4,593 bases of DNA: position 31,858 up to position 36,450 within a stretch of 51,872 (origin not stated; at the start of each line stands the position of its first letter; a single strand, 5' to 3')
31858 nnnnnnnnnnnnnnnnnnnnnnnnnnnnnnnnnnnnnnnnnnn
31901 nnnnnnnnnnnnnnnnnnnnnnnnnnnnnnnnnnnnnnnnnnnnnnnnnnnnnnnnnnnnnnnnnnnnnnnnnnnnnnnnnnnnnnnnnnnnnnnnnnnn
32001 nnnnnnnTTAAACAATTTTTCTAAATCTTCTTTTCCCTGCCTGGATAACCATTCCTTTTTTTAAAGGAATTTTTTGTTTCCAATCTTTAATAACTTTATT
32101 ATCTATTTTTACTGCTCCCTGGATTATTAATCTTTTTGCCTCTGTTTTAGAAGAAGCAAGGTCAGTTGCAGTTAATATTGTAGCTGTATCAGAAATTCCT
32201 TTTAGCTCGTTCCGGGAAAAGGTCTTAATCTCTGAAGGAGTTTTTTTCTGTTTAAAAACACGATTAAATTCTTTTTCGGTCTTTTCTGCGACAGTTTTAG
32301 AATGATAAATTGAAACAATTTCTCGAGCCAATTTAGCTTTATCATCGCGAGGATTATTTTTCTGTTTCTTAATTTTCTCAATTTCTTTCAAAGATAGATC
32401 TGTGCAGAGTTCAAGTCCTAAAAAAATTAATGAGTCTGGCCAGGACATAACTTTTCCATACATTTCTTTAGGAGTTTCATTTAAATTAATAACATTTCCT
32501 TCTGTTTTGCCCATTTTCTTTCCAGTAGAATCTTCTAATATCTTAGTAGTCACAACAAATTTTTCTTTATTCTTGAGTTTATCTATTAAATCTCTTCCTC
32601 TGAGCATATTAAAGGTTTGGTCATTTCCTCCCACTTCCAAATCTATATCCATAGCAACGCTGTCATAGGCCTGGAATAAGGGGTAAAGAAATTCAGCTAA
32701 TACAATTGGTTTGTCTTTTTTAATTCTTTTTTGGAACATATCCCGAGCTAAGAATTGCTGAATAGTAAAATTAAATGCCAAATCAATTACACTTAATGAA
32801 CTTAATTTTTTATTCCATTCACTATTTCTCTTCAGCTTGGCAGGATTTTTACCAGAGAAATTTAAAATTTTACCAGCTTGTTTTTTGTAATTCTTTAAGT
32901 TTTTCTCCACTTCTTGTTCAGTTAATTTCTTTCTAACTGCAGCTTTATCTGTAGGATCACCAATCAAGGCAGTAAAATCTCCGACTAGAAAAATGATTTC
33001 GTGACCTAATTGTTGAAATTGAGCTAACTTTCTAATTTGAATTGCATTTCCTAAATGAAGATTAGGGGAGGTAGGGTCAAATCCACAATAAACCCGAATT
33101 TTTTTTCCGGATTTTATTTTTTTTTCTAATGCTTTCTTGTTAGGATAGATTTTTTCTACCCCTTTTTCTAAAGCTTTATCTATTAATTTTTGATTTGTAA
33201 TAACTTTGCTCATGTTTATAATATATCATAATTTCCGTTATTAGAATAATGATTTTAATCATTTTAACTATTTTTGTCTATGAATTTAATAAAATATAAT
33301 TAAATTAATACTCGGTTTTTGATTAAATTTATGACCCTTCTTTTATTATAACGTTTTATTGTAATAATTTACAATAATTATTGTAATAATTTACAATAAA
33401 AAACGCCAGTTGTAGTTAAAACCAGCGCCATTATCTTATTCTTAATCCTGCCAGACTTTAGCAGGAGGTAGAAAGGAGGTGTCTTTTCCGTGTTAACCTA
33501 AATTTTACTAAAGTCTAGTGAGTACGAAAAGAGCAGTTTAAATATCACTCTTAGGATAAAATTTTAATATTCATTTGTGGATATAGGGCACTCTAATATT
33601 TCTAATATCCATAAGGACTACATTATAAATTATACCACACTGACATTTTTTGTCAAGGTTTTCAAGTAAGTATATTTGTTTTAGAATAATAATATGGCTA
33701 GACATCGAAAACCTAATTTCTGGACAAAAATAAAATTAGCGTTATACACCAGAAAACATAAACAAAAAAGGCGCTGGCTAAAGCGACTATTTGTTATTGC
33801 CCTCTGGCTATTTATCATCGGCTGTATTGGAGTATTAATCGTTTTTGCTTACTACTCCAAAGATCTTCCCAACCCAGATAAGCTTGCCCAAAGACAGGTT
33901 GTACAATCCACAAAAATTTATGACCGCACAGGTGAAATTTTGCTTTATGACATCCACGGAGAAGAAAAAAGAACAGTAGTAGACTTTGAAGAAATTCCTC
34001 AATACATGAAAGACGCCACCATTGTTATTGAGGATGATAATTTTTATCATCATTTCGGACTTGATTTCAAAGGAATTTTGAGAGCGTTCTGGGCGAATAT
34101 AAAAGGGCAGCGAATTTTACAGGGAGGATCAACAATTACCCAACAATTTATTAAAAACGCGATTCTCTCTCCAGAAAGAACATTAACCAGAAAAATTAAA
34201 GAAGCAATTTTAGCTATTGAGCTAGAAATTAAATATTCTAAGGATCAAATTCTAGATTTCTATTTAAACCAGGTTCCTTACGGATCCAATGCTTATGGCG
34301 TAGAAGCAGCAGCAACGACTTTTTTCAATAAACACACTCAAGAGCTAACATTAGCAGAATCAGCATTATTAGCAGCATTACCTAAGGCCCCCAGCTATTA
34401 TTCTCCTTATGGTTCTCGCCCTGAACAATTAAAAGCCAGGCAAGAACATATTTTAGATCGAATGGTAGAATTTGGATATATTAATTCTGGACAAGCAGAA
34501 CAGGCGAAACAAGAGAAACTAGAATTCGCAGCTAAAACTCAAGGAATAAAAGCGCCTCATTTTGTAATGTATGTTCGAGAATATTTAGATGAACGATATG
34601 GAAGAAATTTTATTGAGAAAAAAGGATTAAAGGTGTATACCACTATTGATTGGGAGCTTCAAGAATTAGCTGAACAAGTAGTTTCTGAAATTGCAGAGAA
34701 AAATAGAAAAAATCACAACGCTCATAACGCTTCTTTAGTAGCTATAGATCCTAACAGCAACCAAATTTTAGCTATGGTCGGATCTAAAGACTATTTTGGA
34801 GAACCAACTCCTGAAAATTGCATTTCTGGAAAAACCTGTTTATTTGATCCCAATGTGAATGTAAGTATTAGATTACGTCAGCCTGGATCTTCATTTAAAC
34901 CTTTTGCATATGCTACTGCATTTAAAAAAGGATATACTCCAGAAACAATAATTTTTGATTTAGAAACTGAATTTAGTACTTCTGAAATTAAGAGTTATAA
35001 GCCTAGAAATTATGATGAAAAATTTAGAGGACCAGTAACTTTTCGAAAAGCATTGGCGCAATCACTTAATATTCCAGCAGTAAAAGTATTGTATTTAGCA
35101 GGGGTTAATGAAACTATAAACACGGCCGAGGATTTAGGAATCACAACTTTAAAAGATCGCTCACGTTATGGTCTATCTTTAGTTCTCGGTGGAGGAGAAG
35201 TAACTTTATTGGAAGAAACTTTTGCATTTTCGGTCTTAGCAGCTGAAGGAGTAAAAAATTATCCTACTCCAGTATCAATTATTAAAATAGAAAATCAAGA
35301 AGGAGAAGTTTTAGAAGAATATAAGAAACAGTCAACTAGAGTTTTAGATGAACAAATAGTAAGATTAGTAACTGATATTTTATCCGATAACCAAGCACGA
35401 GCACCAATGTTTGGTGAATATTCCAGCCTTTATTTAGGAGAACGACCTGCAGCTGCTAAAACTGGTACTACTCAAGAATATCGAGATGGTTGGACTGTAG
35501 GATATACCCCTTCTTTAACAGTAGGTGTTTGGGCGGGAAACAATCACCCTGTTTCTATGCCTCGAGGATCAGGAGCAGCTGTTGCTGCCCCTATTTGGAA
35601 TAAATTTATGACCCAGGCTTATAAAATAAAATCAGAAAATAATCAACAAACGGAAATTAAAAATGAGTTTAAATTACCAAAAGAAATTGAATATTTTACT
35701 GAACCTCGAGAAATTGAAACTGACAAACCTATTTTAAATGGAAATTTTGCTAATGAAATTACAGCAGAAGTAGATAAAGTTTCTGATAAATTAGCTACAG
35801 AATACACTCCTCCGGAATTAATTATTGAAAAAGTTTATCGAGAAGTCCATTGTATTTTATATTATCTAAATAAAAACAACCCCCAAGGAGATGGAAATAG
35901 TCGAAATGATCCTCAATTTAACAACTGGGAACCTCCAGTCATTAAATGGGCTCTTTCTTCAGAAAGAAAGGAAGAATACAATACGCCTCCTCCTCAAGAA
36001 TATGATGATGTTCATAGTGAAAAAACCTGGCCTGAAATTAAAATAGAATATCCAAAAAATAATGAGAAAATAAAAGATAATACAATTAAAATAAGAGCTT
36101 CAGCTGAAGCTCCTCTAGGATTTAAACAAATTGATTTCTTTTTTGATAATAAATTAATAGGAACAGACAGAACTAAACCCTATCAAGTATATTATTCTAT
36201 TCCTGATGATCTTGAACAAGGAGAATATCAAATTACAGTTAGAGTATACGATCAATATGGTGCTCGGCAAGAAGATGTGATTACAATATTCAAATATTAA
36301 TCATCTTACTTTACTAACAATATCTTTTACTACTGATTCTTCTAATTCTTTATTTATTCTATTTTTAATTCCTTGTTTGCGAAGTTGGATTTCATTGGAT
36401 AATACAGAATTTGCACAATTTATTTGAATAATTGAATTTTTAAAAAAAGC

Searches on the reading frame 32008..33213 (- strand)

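Call 9: search_protein_families(library=pfam, proteins=[window:32008-33213:-], max_evalue=0.001)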
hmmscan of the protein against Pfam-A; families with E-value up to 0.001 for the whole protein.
window:32008-33213:- (401 aa): 3 families
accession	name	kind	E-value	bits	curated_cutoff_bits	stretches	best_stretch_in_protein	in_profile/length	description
PF00579.31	tRNA-synt_1b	-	8.7e-70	235.8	21.1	1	36-321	3-292/292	tRNA synthetases class I (W and Y)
PF01479.30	S4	-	2.3e-06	27.7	22.8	1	351-379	11-39/48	S4 domain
PF22421.1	SYY_C-terminal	-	0.00037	20.8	27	0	344-396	22-79/83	Tyrosine--tRNA ligase SYY-like C-terminal domain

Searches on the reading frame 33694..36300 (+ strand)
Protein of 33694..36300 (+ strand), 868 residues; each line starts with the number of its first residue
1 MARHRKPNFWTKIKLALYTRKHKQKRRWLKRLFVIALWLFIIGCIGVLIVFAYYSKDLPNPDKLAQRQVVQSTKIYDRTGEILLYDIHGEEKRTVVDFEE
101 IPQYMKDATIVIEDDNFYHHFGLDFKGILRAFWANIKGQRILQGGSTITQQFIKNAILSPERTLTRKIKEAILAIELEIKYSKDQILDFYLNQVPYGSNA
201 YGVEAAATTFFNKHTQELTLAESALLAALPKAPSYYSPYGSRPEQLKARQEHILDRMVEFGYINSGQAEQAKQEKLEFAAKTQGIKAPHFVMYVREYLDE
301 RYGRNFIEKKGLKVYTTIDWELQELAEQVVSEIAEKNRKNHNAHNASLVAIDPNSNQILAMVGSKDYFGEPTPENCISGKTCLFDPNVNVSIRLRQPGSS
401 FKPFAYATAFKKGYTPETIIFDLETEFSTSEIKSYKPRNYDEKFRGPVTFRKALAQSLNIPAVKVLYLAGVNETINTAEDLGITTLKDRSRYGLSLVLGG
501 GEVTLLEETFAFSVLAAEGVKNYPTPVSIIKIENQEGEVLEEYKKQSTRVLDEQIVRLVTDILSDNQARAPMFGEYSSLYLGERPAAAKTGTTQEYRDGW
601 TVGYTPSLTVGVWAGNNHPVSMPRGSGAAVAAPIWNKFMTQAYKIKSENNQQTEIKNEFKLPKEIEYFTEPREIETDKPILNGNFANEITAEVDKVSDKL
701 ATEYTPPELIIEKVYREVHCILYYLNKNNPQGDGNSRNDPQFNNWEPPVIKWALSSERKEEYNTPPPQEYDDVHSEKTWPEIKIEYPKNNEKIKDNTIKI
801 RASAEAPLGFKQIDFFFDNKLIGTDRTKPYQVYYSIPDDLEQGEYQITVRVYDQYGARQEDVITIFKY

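Call 9: search_protein_families(library=pfam, proteins=[window:33694-36300:+], max_evalue=0.001)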
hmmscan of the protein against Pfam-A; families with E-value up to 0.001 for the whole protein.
window:33694-36300:+ (868 aa): 4 families
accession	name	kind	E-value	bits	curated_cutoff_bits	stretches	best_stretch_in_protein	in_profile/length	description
PF00912.28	Transgly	-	1.2e-65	220.7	27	1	86-257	7-177/178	Transglycosylase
PF00905.27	Transpeptidase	-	1.7e-21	77.2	22.1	1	347-639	2-298/299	Penicillin binding protein transpeptidase domain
PF17957.7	Big_7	-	9.1e-12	45.9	24.1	1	780-849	1-70/70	Bacterial Ig domain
PF15418.12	DUF4625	-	6.8e-05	23.6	27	1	790-865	46-128/131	Domain of unknown function (DUF4625)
